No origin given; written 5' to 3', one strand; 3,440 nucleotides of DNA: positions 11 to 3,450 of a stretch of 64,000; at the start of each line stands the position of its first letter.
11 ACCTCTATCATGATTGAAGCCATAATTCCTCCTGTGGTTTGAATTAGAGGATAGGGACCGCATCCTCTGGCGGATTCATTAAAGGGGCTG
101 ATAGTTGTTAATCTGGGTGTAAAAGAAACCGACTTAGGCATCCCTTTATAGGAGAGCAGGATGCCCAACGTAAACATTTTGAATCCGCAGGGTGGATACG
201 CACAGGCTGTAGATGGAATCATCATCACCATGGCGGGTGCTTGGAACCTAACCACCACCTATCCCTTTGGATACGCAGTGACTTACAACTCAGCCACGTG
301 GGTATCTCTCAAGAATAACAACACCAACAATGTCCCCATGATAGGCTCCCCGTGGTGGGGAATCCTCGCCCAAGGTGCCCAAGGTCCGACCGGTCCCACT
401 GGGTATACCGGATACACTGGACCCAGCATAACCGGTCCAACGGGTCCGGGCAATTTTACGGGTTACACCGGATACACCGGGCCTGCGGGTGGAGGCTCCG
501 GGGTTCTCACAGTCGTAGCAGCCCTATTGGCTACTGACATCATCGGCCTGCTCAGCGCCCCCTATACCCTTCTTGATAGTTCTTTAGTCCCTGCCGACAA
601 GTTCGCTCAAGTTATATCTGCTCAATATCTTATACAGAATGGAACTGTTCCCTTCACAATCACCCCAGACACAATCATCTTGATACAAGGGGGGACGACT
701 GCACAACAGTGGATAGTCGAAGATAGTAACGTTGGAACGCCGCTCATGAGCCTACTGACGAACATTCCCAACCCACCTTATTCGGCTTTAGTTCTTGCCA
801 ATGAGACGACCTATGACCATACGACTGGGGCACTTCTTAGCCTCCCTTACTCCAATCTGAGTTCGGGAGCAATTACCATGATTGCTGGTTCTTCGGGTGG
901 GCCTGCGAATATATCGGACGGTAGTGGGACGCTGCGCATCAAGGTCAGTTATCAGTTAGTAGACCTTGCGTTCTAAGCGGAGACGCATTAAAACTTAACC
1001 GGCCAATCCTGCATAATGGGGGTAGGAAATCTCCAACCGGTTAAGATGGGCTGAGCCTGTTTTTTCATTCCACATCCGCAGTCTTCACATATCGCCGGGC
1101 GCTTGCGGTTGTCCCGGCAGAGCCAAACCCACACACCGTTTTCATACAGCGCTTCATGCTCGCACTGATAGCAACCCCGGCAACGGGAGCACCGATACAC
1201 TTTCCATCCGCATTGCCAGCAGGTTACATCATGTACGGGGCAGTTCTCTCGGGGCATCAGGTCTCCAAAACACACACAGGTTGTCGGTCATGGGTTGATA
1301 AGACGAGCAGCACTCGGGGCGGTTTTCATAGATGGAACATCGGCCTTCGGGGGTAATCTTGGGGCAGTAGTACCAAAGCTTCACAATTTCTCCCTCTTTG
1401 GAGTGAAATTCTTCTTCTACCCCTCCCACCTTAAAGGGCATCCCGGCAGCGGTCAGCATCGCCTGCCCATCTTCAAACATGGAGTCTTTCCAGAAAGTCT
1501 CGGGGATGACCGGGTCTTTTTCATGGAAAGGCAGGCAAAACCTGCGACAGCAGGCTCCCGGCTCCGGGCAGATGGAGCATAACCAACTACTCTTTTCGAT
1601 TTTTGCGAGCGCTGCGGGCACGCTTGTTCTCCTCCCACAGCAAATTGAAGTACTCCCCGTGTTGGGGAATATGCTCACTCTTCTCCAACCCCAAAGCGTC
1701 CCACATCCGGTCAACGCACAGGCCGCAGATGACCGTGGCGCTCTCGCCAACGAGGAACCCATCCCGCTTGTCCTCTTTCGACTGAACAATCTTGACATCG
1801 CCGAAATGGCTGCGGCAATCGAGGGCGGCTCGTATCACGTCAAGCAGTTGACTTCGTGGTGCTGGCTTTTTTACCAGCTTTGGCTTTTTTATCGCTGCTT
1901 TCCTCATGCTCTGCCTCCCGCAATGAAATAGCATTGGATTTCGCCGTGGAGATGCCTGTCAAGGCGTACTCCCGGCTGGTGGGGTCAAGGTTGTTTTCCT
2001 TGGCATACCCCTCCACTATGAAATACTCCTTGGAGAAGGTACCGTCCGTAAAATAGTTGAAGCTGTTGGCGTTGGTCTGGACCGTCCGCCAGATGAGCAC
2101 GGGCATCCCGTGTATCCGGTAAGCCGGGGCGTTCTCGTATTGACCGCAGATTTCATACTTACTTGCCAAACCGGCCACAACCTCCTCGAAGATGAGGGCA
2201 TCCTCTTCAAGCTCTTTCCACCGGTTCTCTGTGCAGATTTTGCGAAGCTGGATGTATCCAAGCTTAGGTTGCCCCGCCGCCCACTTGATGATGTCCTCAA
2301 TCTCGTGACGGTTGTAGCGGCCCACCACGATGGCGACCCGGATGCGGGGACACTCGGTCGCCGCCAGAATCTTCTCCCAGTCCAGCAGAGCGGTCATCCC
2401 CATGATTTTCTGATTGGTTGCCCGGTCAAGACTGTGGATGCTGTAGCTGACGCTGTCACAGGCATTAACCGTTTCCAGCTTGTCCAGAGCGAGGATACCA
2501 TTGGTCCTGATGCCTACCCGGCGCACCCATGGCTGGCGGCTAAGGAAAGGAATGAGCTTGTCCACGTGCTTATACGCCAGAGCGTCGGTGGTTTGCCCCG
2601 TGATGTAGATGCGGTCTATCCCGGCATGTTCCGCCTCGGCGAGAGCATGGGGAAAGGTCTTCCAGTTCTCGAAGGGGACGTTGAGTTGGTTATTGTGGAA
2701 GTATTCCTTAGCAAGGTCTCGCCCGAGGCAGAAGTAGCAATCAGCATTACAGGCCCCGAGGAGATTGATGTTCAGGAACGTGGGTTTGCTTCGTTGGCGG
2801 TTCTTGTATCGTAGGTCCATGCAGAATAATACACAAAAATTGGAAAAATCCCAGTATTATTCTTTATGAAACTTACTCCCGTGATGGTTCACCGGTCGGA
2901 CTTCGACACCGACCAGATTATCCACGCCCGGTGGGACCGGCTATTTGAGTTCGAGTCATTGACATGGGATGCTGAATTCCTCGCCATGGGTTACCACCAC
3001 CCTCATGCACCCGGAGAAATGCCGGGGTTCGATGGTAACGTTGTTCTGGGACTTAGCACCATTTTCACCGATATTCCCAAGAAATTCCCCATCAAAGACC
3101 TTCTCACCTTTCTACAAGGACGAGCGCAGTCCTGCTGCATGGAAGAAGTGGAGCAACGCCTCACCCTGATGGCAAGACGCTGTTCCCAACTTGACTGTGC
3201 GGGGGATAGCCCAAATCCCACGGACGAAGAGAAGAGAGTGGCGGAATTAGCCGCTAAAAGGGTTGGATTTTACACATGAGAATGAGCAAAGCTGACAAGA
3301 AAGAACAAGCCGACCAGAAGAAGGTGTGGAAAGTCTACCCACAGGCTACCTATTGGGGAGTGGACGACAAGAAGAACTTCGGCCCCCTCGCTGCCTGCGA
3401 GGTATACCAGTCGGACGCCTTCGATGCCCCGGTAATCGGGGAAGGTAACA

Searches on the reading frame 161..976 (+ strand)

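Call 3: search_protein_families(library=pfam, proteins=[window:161-976:+], max_evalue=1)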
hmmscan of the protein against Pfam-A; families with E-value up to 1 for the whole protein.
window:161-976:+ (271 aa): 0 families

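Call 6: search_protein_families(library=phrogs, proteins=[window:161-976:+], max_evalue=0.1)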
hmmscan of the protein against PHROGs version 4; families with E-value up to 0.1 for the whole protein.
window:161-976:+ (271 aa): 12 families
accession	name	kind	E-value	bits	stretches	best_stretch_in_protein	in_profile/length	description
phrog_5073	-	tail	2.4e-10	41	1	22-110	212-303/519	tail fiber protein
phrog_9851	-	tail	0.00016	20.6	1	22-75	217-271/1092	tail fiber protein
phrog_366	-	tail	0.00027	21.5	1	72-162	342-388/474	tail fiber protein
phrog_10972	-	tail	0.00041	20.9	1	71-110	165-202/343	tail fiber protein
phrog_38766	-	head and packaging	0.00043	19.9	1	71-125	120-171/478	virion structural protein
phrog_8745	-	tail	0.00082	17.7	1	71-117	1442-1488/1803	tail fiber protein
phrog_6320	-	tail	0.0023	17.8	1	71-110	163-206/745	tail fiber protein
phrog_3449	-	tail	0.003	16.9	1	40-110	23-75/549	tail collar protein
phrog_18350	-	tail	0.0046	17.7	1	68-112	156-198/253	tail fiber protein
phrog_30509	-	tail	0.0065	16.6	1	72-115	69-116/254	collagen like minor tail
phrog_14646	-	unknown function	0.0073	17.6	1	19-72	46-99/172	-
phrog_6278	-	unknown function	0.023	14.8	1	26-67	29-72/306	-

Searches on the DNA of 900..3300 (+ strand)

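Call 4: search_dna_similar(query=window:900-3300:+, collection=phages, mode=distant)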
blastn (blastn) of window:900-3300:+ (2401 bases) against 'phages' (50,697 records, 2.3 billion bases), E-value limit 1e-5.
No match.

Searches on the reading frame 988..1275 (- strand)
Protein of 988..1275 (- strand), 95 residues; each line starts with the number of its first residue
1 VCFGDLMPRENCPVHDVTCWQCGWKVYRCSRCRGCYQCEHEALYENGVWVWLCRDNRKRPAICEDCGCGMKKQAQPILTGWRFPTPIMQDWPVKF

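Call 3: search_protein_families(library=pfam, proteins=[window:988-1275:-], max_evalue=1)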
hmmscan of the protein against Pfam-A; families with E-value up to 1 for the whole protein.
window:988-1275:- (95 aa): 0 families

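Call 6: search_protein_families(library=phrogs, proteins=[window:988-1275:-], max_evalue=0.1)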
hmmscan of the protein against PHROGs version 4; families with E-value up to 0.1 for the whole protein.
window:988-1275:- (95 aa): 0 families

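Call 15: search_protein_families(library=ncbifam, proteins=[window:988-1257:-], max_evalue=1)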
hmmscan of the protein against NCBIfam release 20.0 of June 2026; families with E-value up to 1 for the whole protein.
window:988-1257:- (89 aa): 1 family
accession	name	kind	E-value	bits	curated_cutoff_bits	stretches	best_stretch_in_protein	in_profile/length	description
NF005841.0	PRK07758.1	equivalog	0.38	11.1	115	1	15-51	11-47/95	hypothetical protein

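Call 56: find_homologous_proteins(query=A2, max_evalue=0.001)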
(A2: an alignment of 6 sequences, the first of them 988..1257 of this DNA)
Query A2 (6 sequences) (89 aa, profile of the alignment): 19 proteins with E <= 0.001 among 304 candidates.
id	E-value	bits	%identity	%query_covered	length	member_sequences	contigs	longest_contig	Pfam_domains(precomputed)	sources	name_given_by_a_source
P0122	1.5e-43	165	100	100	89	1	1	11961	-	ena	-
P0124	1.3e-38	149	55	93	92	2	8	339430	-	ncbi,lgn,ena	-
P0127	3.5e-36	141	56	78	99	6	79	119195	-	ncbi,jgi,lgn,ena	jgi:hypothetical protein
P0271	3.2e-34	135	57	100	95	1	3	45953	-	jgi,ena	jgi:hypothetical protein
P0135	3.9e-33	131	58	72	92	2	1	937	-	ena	-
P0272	4.7e-32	128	48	93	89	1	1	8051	-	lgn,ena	-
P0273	7.0e-29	118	46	94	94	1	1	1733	-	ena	-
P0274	7.8e-29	117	69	100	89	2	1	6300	-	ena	-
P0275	4.5e-24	102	42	96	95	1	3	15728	-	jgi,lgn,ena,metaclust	metaclust:\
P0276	2.5e-22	97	49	88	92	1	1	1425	-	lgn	-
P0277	5.8e-20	89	46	98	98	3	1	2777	-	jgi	jgi:hypothetical protein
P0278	2.2e-18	84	56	73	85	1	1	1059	-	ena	-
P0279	8.9e-8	50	49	42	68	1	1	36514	-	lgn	-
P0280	5.0e-7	48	56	44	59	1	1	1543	-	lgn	-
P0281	5.9e-7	47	50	45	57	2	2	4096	-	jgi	-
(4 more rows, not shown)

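Call 68: predict_structure(alignment_id=A7)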
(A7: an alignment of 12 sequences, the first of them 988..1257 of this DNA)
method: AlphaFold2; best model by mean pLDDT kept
length: 89 residues; sequences in the alignment: 12
mean_pLDDT: 60.4   pTM: 0.37
mean pLDDT of the five models: 60.4, 56.9, 56.1, 49.6, 48.2
residues with pLDDT >= 90: 0; 70-90: 33; 50-70: 29; < 50: 27
segments of 3 or more residues with pLDDT < 50: 63-89
pLDDT, mean of each block of 10 residues (from residue 1): 67 68 71 77 77 62 41 38 40
secondary structure, 60 per line:
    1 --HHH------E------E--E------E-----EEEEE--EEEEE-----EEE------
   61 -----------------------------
elements in order: E35-39 E42-46 E52-54

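Call 70: fold_search(model_id=the predicted structure, library=pdb)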
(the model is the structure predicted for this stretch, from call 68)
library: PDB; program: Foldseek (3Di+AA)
matches with E <= 10: 196; with E <= 0.001: 0
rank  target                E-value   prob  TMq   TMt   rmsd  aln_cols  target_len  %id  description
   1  2dx0_B                7.4e-01  0.21  0.23  0.22  11.4        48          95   19  Crystal structure of the N-terminal SH2 domain of mouse phospholipase C-gamma 2 (released 2007-09-04)
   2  2a0s_A                1.7e+00  0.38  0.25  0.14   1.7        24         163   21  Crystal structure of 6-pyruvoyl tetrahydropterin synthase (PTPS) from Plasmodium vivax at 2.2 A resolution (released 2005-07-26)
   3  6lkx_A                1.9e+00  0.30  0.22  0.04   0.9        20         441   25  The structure of PRRSV helicase (released 2020-05-27)
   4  3lze                  2.2e+00  0.30  0.23  0.13   1.1        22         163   18  Plasmodium vivax 6-pyruvoyltetrahydropterin synthase (PTPS), E37C catalytic residue mutant (released 2010-04-07)
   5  3m0n                  2.2e+00  0.30  0.23  0.13   1.1        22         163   18  Plasmodium vivax 6-pyruvoyltetrahydropterin synthase (PTPS), E37A catalytic residue mutant (released 2010-04-07)
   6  2dx0_A                2.5e+00  0.12  0.24  0.19  11.4        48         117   19  Crystal structure of the N-terminal SH2 domain of mouse phospholipase C-gamma 2 (released 2007-09-04)
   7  6szi_A                2.7e+00  0.28  0.23  0.02   0.9        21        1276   14  ASR Alternansucrase in complex with isomaltose (released 2020-06-17)
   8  6lkx_B                2.9e+00  0.20  0.19  0.04   0.9        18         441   28  The structure of PRRSV helicase (released 2020-05-27)
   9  5eom_G                3.1e+00  0.14  0.22  0.06   2.0        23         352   13  Structure of full-length human MAB21L1 with bound CTP (released 2016-06-01)
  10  4ufq_B                3.3e+00  0.25  0.23  0.10   1.2        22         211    9  Structure of a novel Hyaluronidase (Hyal_Sk) from Streptomyces koganeiensis. (released 2016-04-13)
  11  8yoz_B                3.3e+00  0.12  0.29  0.32   6.6        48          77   12  Crystal structure of the small zinc-finger protein ZifS (TTHA0897) from Thermus thermophilus HB8. (released 2025-03-19)
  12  5eom_D                3.3e+00  0.10  0.22  0.07   4.3        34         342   18  Structure of full-length human MAB21L1 with bound CTP (released 2016-06-01)
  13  5kui                  3.3e+00  0.08  0.17  0.16   7.4        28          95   28  Human mitochondrial calcium uniporter (residues 72-189) crystal structure with calcium. (released 2016-09-07)
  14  5eom_I                3.5e+00  0.12  0.22  0.06   2.1        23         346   13  Structure of full-length human MAB21L1 with bound CTP (released 2016-06-01)
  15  3j7y_4                3.8e+00  0.12  0.18  0.41   1.4        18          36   17  Structure of the large ribosomal subunit from human mitochondria (released 2014-10-15)
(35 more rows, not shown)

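Call 71: search_protein_families(library=padloc, proteins=[window:988-1257:-], max_evalue=0.1)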
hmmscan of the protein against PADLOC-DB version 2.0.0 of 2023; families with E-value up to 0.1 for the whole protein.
window:988-1257:- (89 aa): 0 families

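Call 77: search_solved_structures(query=A6, max_evalue=1)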
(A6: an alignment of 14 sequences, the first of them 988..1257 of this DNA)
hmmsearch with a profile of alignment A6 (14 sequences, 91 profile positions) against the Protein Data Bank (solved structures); distinct sequences matched with E-value up to 1: 3.
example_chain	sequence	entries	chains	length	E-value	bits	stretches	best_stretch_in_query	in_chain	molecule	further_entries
1dhm_A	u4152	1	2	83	0.014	18.7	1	32-66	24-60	E2 PROTEIN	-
1a7g_E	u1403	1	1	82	0.015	18.6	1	32-67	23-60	REGULATORY PROTEIN E2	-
32mp_A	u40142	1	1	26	0.35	14.3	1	38-60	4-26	Fimbrial protein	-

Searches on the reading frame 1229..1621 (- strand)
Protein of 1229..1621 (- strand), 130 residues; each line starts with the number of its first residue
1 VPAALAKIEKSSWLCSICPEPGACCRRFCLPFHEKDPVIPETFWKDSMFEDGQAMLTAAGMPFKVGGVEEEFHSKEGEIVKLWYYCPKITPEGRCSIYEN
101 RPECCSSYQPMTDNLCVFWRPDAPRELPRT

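Call 8: find_related_loci(query=window:1229-1621:-, collection=viral_contigs, flank=5000)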
Query window:1229-1621:- (130 aa) in viral_contigs; peptide patterns used: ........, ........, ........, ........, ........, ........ (x = any residue, [..] = any of these).
10 stretches matched a pattern; 5 encode a relative of the query (tblastn E <= 1e-3); 4 distinct loci.
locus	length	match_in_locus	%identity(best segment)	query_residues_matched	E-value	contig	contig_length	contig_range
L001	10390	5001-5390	95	1-130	2e-83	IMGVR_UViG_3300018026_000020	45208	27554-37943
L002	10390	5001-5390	95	1-130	2e-83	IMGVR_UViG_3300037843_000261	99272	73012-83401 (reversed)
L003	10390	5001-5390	95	1-130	2e-83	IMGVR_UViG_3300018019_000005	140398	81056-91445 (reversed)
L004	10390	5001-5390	95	1-130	2e-83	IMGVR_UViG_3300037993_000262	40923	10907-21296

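Call 15: search_protein_families(library=ncbifam, proteins=[window:1229-1621:-], max_evalue=1)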
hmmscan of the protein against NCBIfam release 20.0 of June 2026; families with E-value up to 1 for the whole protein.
window:1229-1621:- (130 aa): 0 families

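Call 41: search_protein_families(library=pfam, alignment_id=A4, max_evalue=0.01)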
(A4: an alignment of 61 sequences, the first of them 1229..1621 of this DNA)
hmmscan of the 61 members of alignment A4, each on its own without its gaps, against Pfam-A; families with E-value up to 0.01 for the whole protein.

A. member 1, window:1229-1621:- (130 aa): 1 family
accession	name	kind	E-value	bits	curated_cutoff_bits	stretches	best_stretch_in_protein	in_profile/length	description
PF03692.20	CxxCxxCC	-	0.00053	21.1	23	1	18-111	5-72/85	Putative zinc- or iron-chelating domain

B. families by the number of members that match (of 61 scanned): 2 families
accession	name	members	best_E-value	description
PF03692.20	CxxCxxCC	61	2.7e-08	Putative zinc- or iron-chelating domain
PF08995.15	NIP_1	1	0.0029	Necrosis inducing protein-1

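Call 42: search_solved_structures(query=A4, max_evalue=1)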
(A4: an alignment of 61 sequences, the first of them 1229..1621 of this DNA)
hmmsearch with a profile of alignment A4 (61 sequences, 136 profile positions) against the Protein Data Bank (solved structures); distinct sequences matched with E-value up to 1: 1.
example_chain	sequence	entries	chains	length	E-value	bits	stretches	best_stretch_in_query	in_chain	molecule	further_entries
1iiu_A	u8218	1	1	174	0.79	12.8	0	50-96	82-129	plasma retinol-binding protein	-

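Call 63: search_protein_families(library=pfam, proteins=[L003:3957-4553:-], max_evalue=0.01)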
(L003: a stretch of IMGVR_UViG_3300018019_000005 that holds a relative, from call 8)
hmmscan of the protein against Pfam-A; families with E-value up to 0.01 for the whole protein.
L003:3957-4553:- (198 aa): 3 families
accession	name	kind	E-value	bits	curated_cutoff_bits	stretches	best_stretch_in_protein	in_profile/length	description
PF01844.29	HNH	-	4e-10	40.1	21.4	1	148-191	1-46/47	HNH endonuclease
PF24461.1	DUF7576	-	0.0011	19.2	27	1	10-44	20-57/60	Family of unknown function (DUF7576)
PF14279.12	HNH_5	-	0.0022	18.3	27.5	1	148-189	1-43/56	HNH endonuclease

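Call 71: search_protein_families(library=padloc, proteins=[window:1229-1621:-], max_evalue=0.1)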
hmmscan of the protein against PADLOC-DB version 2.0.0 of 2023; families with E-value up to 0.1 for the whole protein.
window:1229-1621:- (130 aa): 0 families

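Call 72: search_dna_similar(query=window:1229-1621:-, collection=phages, mode=protein, max_evalue=0.001, max_rows=25)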
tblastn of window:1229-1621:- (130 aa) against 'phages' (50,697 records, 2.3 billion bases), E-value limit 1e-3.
No match.

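Call 82: find_related_loci(query=A11, collection=viral_contigs, flank=4000)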
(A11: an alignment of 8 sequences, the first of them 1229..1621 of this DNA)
Query A11 (130 aa) in viral_contigs; peptide patterns used: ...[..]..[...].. (x = any residue, [..] = any of these).
21 stretches matched a pattern; 5 encode a relative of the query (tblastn E <= 1e-3); 5 distinct loci.
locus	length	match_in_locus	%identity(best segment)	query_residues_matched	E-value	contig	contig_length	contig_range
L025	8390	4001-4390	95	1-130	2e-83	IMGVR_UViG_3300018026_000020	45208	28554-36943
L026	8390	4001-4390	95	1-130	2e-83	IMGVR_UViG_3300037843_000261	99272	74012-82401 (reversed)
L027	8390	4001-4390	95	1-130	2e-83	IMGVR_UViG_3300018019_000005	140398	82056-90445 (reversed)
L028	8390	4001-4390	95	1-130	2e-83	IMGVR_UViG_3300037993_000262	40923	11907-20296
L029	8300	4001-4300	36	14-118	1e-19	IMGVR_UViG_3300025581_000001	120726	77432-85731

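Call 83: find_related_loci(query=A11, collection=metagenome_contigs, flank=4000)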
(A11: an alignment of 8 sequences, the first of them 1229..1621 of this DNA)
Query A11 (130 aa) in metagenome_contigs; peptide patterns used: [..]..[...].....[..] (x = any residue, [..] = any of these).
61 stretches matched a pattern; 9 encode a relative of the query (tblastn E <= 1e-3); 9 distinct loci.
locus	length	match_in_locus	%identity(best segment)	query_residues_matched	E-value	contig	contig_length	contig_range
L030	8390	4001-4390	95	1-130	2e-83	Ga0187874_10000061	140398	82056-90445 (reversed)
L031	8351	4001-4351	44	1-125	1e-27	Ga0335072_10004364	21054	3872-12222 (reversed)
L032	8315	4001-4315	39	9-118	1e-22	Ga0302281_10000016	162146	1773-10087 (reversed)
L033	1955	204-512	38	14-118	2e-22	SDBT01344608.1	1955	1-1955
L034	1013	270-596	41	12-118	1e-20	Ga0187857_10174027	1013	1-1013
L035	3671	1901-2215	36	14-123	4e-19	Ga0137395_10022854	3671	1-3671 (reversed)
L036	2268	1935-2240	37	14-118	6e-17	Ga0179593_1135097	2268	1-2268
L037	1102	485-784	36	14-118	5e-16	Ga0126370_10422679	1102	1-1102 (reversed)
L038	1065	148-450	31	7-119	6e-16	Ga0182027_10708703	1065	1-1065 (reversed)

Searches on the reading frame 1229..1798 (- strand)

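Call 3: search_protein_families(library=pfam, proteins=[window:1229-1798:-], max_evalue=1)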
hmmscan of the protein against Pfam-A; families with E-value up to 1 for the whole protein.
window:1229-1798:- (189 aa): 1 family
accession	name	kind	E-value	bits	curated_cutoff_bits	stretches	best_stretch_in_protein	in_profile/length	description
PF03692.20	CxxCxxCC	-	0.0058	17.7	23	1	77-170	5-72/85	Putative zinc- or iron-chelating domain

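Call 6: search_protein_families(library=phrogs, proteins=[window:1229-1798:-], max_evalue=0.1)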
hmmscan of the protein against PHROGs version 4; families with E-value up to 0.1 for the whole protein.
window:1229-1798:- (189 aa): 1 family
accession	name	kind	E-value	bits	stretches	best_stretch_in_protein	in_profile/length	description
phrog_9155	-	unknown function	0.026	15.2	1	148-170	48-70/181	-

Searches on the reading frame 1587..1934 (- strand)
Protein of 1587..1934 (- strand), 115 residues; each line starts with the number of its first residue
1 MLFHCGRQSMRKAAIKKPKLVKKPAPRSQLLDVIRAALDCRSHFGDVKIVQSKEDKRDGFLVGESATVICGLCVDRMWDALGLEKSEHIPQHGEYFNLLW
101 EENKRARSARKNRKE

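Call 3: search_protein_families(library=pfam, proteins=[window:1587-1934:-], max_evalue=1)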
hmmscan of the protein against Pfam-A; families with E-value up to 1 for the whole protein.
window:1587-1934:- (115 aa): 0 families

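Call 6: search_protein_families(library=phrogs, proteins=[window:1587-1934:-], max_evalue=0.1)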
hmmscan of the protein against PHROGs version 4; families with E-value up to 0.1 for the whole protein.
window:1587-1934:- (115 aa): 0 families

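Call 15: search_protein_families(library=ncbifam, proteins=[window:1587-1907:-], max_evalue=1)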
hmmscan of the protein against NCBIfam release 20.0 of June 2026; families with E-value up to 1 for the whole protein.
window:1587-1907:- (106 aa): 1 family
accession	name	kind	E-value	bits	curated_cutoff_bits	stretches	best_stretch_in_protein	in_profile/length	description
NF008726.1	PRK11728.1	equivalog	0.14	10.9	299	1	58-96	194-234/389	L-2-hydroxyglutarate oxidase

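Call 71: search_protein_families(library=padloc, proteins=[window:1587-1907:-], max_evalue=0.1)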
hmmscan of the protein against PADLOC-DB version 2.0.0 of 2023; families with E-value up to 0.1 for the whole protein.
window:1587-1907:- (106 aa): 0 families

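Call 78: search_solved_structures(query=A3, max_evalue=1)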
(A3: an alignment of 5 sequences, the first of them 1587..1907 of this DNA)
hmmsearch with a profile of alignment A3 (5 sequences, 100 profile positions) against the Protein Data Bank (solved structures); distinct sequences matched with E-value up to 1: 0.
